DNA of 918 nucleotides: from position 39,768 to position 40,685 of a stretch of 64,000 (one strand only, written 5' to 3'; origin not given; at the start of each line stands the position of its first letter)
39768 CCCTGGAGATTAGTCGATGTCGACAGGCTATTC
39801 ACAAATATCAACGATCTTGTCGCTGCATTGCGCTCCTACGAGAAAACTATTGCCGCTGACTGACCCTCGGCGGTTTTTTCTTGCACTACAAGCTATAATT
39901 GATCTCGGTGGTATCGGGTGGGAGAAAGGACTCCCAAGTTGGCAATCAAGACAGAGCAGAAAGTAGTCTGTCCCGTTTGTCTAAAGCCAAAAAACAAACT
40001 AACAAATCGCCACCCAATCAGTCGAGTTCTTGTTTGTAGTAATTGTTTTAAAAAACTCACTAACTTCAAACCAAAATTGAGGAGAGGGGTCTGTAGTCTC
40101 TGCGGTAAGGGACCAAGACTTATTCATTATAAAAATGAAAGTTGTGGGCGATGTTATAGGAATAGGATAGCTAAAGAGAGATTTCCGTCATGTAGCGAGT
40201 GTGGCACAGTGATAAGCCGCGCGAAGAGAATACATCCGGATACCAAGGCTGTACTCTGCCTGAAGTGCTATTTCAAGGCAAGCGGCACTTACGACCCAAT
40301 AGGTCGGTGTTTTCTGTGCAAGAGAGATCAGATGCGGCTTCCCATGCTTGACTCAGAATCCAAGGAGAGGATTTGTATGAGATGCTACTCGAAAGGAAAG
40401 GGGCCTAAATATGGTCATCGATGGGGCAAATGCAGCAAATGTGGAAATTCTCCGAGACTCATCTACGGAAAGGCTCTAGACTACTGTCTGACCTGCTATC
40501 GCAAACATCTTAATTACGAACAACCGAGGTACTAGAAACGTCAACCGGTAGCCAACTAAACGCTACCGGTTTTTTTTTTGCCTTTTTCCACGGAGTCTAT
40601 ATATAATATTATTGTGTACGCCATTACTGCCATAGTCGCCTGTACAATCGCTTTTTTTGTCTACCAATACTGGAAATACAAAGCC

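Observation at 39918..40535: Protein built from five tandem CxxC-(PRLI)-CxxCY zinc-ribbon repeats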

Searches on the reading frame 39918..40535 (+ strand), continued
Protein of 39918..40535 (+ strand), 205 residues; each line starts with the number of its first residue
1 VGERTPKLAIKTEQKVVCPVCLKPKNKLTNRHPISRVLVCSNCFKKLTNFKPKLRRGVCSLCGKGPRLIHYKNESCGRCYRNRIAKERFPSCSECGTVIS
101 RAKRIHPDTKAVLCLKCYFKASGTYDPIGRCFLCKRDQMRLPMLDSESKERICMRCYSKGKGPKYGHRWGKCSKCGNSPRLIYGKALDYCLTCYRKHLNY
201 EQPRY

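Call 52: find_encoding_contigs(protein=P0004, flank=10000, max_places=3)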
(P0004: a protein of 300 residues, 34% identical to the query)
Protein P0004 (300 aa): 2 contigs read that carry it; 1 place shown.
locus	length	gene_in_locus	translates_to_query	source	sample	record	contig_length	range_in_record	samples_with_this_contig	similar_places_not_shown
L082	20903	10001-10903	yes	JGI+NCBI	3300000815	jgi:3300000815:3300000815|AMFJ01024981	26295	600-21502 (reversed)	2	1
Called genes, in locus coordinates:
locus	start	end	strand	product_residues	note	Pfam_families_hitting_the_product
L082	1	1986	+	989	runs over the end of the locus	PF26449:DUF8128, PF01935:DUF87 (weak), PF10412:TrwB_AAD_bind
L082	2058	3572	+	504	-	PF00404:Dockerin_1 (faint)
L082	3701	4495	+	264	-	PF00963:Cohesin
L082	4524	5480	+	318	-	PF00404:Dockerin_1 (weak)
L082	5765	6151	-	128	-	PF06947:DUF1290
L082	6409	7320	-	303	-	PF07549:Sec_GG, PF02355:SecD_SecF_C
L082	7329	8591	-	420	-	PF21760:SecD_1st, PF22599:SecDF_P1_head, PF00873:ACR_tran (weak), PF02355:SecD_SecF_C, PF03176:MMPL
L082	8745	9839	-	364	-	PF00483:NTP_transferase, PF22640:ManC_GMP_beta-helix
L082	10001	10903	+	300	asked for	-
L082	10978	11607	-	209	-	PF00625:Guanylate_kin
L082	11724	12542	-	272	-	PF01209:Ubie_methyltran (faint), PF02353:CMAS (faint), PF05175:MTS (faint), PF13489:Methyltransf_23, PF13847:Methyltransf_31, PF08241:Methyltransf_11, PF08242:Methyltransf_12, PF13649:Methyltransf_25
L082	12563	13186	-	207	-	PF06821:Ser_hydrolase (weak), PF00561:Abhydrolase_1 (faint)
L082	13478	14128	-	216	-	PF01797:Y1_Tnp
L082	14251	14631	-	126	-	-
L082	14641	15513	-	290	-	PF18019:Cas3_HD (weak)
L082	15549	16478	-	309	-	-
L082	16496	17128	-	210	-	PF00702:Hydrolase, PF13419:HAD_2, PF13242:Hydrolase_like (weak)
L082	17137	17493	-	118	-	-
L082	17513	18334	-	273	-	-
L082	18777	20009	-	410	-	PF04230:PS_pyruv_trans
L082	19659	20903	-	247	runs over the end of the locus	-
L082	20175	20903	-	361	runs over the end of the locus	PF02661:Fic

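Call 53: find_encoding_contigs(protein=P0012, flank=10000, max_places=3)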
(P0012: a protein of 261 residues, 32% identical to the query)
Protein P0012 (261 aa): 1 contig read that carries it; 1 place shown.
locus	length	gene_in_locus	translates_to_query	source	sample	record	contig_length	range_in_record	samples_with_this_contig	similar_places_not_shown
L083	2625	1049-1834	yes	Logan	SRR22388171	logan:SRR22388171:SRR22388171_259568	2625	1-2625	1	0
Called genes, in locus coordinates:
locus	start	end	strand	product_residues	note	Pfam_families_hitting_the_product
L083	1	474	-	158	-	?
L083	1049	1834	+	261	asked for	-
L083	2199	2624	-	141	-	?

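Call 54: find_encoding_contigs(protein=P0010, flank=10000, max_places=3)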
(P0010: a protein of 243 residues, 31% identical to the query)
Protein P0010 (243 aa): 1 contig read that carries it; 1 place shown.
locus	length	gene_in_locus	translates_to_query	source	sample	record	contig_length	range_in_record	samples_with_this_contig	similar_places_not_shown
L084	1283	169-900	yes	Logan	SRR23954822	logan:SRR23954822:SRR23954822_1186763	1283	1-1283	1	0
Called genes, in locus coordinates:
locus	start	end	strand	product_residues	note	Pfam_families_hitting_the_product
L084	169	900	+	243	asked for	-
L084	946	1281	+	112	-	?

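Call 55: find_encoding_contigs(protein=P0002, flank=10000, max_places=3)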
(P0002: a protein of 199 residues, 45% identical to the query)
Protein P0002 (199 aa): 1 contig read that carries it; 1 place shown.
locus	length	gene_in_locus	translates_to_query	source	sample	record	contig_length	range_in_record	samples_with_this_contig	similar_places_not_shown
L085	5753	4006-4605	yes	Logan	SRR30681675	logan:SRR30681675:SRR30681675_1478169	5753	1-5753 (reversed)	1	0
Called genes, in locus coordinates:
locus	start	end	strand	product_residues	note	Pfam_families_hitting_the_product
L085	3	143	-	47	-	?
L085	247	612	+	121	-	-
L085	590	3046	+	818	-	PF20720:nSTAND3 (faint), PF20030:bpMoxR (faint), PF00004:AAA (weak), PF17871:AAA_lid_9, PF00004:AAA, PF07724:AAA_2, PF07728:AAA_5, PF10431:ClpB_D2-small, +2 more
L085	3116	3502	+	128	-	-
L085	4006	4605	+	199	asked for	-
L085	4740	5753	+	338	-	?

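Call 56: find_encoding_contigs(protein=P0005, flank=10000, max_places=3)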
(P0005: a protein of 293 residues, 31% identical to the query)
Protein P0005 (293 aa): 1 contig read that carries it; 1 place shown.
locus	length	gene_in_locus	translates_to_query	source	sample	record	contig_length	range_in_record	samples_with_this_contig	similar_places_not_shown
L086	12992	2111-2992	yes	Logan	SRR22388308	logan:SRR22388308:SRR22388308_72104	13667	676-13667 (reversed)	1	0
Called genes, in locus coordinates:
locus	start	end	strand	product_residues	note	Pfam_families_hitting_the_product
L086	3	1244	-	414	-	?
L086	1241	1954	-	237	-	PF00072:Response_reg, PF00486:Trans_reg_C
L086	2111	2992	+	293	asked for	-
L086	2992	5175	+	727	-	PF19313:DUF5916 (weak)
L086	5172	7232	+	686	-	PF06452:CBM9_1, PF19313:DUF5916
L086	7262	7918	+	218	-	-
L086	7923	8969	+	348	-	PF01547:SBP_bac_1, PF13531:SBP_bac_11, PF13416:SBP_bac_8, PF13343:SBP_bac_6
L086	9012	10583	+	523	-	PF00528:BPD_transp_1 (weak)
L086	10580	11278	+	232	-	PF00005:ABC_tran, PF13304:AAA_21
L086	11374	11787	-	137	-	-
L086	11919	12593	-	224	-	PF07396:Porin_O_P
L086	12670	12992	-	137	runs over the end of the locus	-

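Call 57: find_encoding_contigs(protein=P0006, flank=10000, max_places=3)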
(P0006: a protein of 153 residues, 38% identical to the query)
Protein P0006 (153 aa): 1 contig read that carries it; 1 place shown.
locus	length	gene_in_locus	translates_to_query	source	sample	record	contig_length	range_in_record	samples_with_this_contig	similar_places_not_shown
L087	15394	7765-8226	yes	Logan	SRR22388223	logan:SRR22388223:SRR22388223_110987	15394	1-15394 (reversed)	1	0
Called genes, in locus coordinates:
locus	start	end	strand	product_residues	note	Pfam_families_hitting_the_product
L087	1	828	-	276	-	?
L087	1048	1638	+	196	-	PF00300:His_Phos_1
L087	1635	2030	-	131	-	PF02482:Ribosomal_S30AE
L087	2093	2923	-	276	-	-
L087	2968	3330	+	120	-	-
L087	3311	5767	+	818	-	PF20720:nSTAND3 (faint), PF20030:bpMoxR (faint), PF13191:AAA_16 (weak), PF17871:AAA_lid_9, PF00004:AAA (weak), PF07724:AAA_2, PF07728:AAA_5, PF10431:ClpB_D2-small, +4 more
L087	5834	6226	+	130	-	-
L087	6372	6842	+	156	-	-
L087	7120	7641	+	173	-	-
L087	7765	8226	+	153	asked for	-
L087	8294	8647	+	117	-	PF01588:tRNA_bind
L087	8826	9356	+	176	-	-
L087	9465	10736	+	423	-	PF05496:RuvB_N, PF14532:Sigma54_activ_2 (faint), PF13173:AAA_14 (weak), PF00004:AAA, PF07728:AAA_5 (weak), PF16193:AAA_assoc_2, PF12002:MgsA_C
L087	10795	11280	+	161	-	-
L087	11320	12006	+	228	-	PF03575:Peptidase_S51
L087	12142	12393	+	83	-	-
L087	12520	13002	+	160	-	-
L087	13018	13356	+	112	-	-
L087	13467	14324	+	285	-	PF00892:EamA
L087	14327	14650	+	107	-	PF04266:ASCH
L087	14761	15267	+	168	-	-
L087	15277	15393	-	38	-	?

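Call 58: find_encoding_contigs(protein=P0008, flank=10000, max_places=3)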
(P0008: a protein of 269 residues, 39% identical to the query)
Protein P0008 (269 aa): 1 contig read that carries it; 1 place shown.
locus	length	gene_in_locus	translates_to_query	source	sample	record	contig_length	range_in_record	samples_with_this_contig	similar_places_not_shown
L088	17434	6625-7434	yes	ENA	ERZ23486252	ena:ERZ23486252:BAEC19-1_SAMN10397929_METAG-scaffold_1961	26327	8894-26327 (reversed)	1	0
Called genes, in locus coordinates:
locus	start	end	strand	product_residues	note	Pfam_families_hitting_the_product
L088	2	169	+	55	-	?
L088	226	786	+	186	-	-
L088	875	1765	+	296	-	PF00535:Glycos_transf_2, PF10111:Glyco_tranf_2_2 (faint), PF13641:Glyco_tranf_2_3 (faint), PF13632:Glyco_trans_2_3 (faint)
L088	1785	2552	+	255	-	-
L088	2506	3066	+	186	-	-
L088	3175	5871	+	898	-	PF02861:Clp_N, PF13191:AAA_16 (weak), PF00004:AAA, PF17871:AAA_lid_9, PF00004:AAA, PF07724:AAA_2, PF07728:AAA_5, PF10431:ClpB_D2-small, +7 more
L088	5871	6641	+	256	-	PF13365:Trypsin_2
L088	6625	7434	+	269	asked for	-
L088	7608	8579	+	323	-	PF00742:Homoserine_dh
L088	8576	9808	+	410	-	PF00696:AA_kinase, PF01842:ACT, PF22468:ACT_9, PF13840:ACT_7, PF22468:ACT_9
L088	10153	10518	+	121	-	PF00072:Response_reg (weak)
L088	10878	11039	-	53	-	-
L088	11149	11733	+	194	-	-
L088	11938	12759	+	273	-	-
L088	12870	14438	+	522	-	PF00932:LTD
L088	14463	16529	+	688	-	PF00801:PKD, PF18911:PKD_4, PF00932:LTD, PF28492:Beta_helix_4 (faint), PF13229:Beta_helix, PF05048:NosD (weak), PF13229:Beta_helix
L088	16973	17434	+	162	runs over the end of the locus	PF01936:NYN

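Call 97: search_protein_families(library=pfam, proteins=[L087:5834-6226:+, L087:6372-6842:+, L087:7120-7641:+, L087:8294-8647:+, L087:8826-9356:+, L088:5871-6641:+, L085:3116-3502:+], max_evalue=0.1)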
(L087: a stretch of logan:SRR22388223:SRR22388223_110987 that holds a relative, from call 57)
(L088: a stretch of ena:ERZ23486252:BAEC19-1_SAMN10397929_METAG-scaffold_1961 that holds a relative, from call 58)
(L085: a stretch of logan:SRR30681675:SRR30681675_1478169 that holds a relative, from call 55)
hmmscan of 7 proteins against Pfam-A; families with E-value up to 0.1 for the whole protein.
L087:5834-6226:+ (130 aa): 0 families

L087:6372-6842:+ (156 aa): 4 families
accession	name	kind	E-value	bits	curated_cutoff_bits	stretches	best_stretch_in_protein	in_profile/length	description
PF24463.1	DUF7577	-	0.0015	18.6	28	1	7-31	3-24/27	Domain of unknown function (DUF7577)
PF02945.21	Endonuclease_7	-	0.018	15.4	23.6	1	7-50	24-61/82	Recombination endonuclease VII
PF10122.14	Zn_ribbon_Com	-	0.02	14.8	22.9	1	8-25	26-43/52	Mu-like prophage protein Com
PF23458.2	DUF7130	-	0.021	15.2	35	1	7-39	54-86/89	Domain of unknown function (DUF7130)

L087:7120-7641:+ (173 aa): 0 families

L087:8294-8647:+ (117 aa): 1 family
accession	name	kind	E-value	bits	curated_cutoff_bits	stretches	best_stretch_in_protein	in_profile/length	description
PF01588.26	tRNA_bind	-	2.1e-13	50.6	27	1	12-103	1-93/96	Putative tRNA binding domain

L087:8826-9356:+ (176 aa): 0 families

L088:5871-6641:+ (256 aa): 1 family
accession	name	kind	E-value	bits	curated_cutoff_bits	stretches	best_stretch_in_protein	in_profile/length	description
PF13365.12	Trypsin_2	-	1e-13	52.6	27.6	1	88-217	1-144/144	Trypsin-like peptidase domain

L085:3116-3502:+ (128 aa): 0 families

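Call 99: list_cluster_members(proteins=[P0015, P0016, P0017, P0018, P0019, P0020, P0012, P0010, P0024, P0022])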
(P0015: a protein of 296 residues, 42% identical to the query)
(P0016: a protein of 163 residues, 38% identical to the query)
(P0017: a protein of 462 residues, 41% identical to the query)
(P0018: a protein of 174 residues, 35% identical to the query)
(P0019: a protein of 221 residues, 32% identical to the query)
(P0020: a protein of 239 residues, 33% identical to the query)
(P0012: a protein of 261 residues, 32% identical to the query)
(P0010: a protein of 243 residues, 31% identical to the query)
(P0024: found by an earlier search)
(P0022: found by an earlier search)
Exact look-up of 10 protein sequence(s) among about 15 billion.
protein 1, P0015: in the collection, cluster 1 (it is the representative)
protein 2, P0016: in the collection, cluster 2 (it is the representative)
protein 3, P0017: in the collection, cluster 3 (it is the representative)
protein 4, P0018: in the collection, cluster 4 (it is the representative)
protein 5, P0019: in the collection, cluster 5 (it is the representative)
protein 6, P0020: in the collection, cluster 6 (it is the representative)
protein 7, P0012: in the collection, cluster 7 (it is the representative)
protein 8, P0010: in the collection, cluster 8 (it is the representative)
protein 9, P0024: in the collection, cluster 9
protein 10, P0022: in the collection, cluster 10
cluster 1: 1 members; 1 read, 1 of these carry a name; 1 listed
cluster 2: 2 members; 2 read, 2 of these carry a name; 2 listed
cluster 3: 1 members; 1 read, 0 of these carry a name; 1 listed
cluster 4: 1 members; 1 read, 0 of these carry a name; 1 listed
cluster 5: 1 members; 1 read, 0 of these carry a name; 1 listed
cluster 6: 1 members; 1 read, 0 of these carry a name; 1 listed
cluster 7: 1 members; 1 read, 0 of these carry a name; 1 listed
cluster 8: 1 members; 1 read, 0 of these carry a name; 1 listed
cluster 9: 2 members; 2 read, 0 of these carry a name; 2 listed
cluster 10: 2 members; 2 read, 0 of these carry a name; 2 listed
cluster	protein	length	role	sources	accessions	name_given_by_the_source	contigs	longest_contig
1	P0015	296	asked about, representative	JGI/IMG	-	hypothetical protein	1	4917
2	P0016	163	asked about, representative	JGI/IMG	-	hypothetical protein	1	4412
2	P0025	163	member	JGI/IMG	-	hypothetical protein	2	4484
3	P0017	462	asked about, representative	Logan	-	-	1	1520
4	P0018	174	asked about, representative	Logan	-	-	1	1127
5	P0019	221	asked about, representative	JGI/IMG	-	-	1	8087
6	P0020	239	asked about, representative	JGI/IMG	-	-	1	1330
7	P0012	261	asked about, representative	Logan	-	-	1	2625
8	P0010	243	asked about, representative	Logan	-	-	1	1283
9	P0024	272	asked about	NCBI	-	-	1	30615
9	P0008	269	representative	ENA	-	-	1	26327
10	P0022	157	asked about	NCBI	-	-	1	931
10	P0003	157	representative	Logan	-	-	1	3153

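Call 100: find_encoding_contigs(protein=P0003, flank=10000, max_places=3)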
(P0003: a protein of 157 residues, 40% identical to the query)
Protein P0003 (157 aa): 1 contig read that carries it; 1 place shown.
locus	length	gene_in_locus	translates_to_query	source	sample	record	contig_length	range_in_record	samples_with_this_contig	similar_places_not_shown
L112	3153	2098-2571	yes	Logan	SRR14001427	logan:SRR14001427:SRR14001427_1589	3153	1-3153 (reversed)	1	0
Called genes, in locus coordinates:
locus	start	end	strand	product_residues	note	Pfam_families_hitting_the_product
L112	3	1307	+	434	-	?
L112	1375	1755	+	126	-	-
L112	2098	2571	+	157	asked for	-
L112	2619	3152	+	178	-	?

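Call 101: find_encoding_contigs(protein=P0019, flank=10000, max_places=3)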
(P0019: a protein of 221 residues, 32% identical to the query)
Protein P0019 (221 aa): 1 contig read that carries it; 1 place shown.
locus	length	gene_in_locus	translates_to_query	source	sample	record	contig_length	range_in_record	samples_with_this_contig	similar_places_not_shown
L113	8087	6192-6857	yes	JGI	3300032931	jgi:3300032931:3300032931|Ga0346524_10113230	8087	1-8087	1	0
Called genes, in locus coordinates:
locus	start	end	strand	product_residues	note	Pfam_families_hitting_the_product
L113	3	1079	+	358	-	?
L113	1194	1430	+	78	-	PF00708:Acylphosphatase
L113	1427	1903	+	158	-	PF01281:Ribosomal_L9_N, PF03948:Ribosomal_L9_C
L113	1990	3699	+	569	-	PF01656:CbiA (weak), PF06418:CTP_synth_N, PF00117:GATase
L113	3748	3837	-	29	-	-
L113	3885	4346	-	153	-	PF01016:Ribosomal_L27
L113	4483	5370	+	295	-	PF02645:DegV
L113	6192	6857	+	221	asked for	-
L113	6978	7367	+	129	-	-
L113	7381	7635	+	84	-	-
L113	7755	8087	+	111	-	?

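Call 114: search_dna_similar(query=window:39918-40532:+, collection=phages, mode=protein, max_evalue=0.001, max_rows=10)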
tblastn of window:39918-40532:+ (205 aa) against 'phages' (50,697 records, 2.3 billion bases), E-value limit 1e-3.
No match.

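Call 115: search_dna_similar(query=window:39918-40532:+, collection=plasmids, mode=protein, max_evalue=0.001, max_rows=10)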
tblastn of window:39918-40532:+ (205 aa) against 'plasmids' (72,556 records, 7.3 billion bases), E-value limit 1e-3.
No match.

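Call 118: search_protein_families(library=pfam, alignment_id=A4, max_evalue=0.01)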
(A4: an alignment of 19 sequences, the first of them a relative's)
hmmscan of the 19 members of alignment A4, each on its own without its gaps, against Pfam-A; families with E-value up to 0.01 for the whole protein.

A. member 1, P0001 (205 aa): 0 families

B. families by the number of members that match (of 19 scanned): 12 families
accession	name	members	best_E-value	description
PF14570.12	zf-RING_4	4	0.00011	RING/Ubox like zinc-binding domain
PF12773.13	DZR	3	0.00017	Double zinc ribbon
PF01363.27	FYVE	3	0.00022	FYVE zinc finger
PF08271.17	Zn_Ribbon_TF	2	4.8e-08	TFIIB zinc-binding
PF18912.6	DZR_2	2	0.00084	Double zinc ribbon domain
PF11781.13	Zn_ribbon_RRN7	1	3.2e-07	Zinc-finger of RNA-polymerase I-specific TFIIB, Rrn7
PF13920.12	zf-C3HC4_3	1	0.00017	Zinc finger, C3HC4 type (RING finger)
PF23145.1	Zf_2nd_IFT121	1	0.0012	IFT121, second zinc finger domain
PF18073.7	Zn_ribbon_LapB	1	0.0016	Rubredoxin metal binding domain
PF17032.10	Zn_ribbon_15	1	0.0022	zinc-ribbon family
PF14447.12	Prok-RING_4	1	0.0038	Prokaryotic RING finger family 4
PF02085.21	Cytochrom_CIII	1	0.0051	Class III cytochrome C family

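Call 119: search_protein_families(library=ncbifam, alignment_id=A4, max_evalue=0.01)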
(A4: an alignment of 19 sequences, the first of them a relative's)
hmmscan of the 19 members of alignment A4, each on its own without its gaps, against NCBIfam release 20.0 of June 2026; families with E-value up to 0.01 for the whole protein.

A. member 1, P0001 (205 aa): 0 families

B. families by the number of members that match (of 19 scanned): 2 families
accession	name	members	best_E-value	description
NF049972.1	CRISPR_Cas12f2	2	0.0001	type V CRISPR-associated effector Cas12f2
TIGR04464.1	chaper_lep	1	0.002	LipL41-expression chaperone Lep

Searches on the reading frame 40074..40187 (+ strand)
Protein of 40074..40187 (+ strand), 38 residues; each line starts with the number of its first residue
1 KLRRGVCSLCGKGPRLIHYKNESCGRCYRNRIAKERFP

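Call 105: search_solved_structures(query=A10, max_evalue=10, show_alignments=2)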
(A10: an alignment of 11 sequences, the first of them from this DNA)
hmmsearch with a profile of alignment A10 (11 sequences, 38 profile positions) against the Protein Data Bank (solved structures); distinct sequences matched with E-value up to 10: 3.
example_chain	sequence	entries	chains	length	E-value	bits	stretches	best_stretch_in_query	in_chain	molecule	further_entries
9v21_sE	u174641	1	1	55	0.35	13.9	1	6-30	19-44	Ribosomal protein S29, putative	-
9v1k_sE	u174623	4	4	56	0.37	13.8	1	6-30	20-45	Ribosomal protein S29, putative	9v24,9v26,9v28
2n25_A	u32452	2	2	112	9.7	9.2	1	7-18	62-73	Zinc finger and BTB domain-containing protein 17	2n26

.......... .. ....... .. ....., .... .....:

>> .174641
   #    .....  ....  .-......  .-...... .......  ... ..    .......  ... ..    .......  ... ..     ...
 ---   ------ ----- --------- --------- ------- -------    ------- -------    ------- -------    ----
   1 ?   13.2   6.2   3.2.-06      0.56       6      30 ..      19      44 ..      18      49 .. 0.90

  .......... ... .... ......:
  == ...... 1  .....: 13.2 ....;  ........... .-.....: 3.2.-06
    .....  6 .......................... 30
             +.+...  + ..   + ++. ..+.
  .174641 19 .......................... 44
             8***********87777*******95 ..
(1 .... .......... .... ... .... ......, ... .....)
